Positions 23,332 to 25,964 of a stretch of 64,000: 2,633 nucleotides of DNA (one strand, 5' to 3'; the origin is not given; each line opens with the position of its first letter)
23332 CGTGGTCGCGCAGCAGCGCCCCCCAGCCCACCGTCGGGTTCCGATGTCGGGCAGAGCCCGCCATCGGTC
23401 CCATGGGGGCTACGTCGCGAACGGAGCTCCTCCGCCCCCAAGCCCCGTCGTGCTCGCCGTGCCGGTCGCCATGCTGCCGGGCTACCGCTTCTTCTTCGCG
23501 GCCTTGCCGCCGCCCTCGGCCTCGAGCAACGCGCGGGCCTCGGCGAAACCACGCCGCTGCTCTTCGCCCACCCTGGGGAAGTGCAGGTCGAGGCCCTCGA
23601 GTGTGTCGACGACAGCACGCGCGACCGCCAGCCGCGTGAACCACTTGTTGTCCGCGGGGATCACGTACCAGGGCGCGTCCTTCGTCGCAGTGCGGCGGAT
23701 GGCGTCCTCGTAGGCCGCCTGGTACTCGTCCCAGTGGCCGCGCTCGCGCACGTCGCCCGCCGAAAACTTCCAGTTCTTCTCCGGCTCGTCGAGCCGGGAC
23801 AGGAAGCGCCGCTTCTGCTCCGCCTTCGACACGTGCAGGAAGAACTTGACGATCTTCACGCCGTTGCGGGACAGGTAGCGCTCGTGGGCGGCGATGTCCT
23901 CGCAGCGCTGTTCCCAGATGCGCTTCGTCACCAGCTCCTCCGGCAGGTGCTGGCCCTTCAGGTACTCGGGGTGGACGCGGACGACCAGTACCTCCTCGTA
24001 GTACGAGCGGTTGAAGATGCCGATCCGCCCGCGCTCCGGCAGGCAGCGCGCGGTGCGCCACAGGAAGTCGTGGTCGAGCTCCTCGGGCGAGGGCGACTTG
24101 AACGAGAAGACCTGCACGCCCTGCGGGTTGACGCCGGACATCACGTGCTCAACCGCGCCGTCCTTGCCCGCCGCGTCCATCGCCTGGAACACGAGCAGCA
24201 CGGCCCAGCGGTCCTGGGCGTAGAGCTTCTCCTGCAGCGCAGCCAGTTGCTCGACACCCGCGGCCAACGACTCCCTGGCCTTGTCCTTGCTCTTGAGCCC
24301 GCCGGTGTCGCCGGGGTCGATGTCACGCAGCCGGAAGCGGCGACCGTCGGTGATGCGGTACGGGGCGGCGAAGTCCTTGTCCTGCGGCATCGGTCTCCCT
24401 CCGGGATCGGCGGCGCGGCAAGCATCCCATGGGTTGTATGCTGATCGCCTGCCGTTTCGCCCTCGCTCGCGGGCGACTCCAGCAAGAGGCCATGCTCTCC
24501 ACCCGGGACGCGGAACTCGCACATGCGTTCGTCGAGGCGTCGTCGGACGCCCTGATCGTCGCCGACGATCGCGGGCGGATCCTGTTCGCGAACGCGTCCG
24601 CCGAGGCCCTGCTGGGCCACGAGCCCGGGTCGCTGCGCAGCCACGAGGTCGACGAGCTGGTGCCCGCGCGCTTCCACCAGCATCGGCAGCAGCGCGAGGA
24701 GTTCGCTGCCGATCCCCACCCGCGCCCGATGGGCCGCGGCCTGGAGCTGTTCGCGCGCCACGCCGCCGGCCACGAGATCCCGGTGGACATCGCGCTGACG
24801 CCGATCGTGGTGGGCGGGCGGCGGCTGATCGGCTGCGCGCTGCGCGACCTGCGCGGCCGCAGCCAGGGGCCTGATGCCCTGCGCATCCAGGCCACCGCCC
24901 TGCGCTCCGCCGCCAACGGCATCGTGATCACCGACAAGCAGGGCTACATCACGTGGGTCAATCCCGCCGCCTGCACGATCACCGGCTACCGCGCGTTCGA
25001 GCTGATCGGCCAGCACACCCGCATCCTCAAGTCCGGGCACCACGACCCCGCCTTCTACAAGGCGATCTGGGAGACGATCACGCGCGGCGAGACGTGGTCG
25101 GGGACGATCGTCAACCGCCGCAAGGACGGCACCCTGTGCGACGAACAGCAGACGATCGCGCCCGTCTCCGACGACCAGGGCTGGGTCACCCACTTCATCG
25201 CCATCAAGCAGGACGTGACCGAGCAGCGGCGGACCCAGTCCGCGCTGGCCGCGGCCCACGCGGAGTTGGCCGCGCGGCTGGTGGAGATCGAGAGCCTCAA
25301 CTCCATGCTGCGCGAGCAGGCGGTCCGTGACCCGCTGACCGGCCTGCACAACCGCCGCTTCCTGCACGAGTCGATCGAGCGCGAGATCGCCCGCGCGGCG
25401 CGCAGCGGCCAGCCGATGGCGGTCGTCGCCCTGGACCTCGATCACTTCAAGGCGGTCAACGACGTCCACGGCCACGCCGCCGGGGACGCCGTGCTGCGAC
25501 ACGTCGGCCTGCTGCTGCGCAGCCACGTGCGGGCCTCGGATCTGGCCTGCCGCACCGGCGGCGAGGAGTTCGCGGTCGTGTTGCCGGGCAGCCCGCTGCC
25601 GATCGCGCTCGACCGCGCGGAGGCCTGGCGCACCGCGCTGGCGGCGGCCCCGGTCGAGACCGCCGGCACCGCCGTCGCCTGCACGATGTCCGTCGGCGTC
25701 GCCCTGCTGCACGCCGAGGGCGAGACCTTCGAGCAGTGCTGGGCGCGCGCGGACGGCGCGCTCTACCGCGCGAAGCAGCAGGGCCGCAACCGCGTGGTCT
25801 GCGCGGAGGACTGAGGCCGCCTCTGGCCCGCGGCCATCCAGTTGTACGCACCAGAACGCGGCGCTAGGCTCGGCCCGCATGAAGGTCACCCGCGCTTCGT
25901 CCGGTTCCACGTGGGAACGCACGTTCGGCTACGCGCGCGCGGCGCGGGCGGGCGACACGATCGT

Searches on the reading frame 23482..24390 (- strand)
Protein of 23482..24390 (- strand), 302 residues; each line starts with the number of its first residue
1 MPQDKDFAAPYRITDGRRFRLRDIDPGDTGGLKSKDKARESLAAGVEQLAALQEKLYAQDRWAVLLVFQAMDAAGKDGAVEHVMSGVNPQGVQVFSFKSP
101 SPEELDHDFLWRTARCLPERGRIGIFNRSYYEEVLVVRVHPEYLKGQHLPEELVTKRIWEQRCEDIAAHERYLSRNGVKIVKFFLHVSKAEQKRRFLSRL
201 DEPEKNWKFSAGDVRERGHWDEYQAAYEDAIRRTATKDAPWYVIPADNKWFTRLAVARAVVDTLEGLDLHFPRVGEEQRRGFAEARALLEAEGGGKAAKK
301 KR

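Call 22: search_protein_families(library=pfam, proteins=[window:23482-24390:-], max_evalue=0.01)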
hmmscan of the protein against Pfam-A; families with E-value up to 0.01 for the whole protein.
window:23482-24390:- (302 aa): 1 family
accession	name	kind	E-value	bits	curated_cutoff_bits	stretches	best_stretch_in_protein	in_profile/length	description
PF03976.20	PPK2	-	5.8e-69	232.6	22.3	1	34-266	3-223/229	Polyphosphate kinase 2 (PPK2)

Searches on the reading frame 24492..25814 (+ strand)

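Call 22: search_protein_families(library=pfam, proteins=[window:24492-25814:+], max_evalue=0.01)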
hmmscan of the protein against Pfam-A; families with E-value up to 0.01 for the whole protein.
window:24492-25814:+ (440 aa): 7 families
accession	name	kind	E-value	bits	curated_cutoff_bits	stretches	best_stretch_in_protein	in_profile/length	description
PF00990.26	GGDEF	-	2e-46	158.1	23.8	1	277-434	1-161/161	Diguanylate cyclase, GGDEF domain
PF13426.13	PAS_9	-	8.3e-26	90.7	27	2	142-244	2-103/103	PAS domain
PF00989.32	PAS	-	7.8e-24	84.3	22.6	2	136-242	6-113/113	PAS fold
PF08448.16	PAS_4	-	1.3e-19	70.9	23.1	2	139-247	3-110/110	PAS fold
PF13188.13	PAS_8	-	4.6e-18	64.9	21.8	2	11-65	4-55/65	PAS domain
PF08447.18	PAS_3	-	5.2e-10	39.9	25.6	1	155-238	3-88/89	PAS fold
PF24820.1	Diguanyl_cycl_sensor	-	6.2e-08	33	28.1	1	13-106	1-97/109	Diguanylate cyclase-like sensor domain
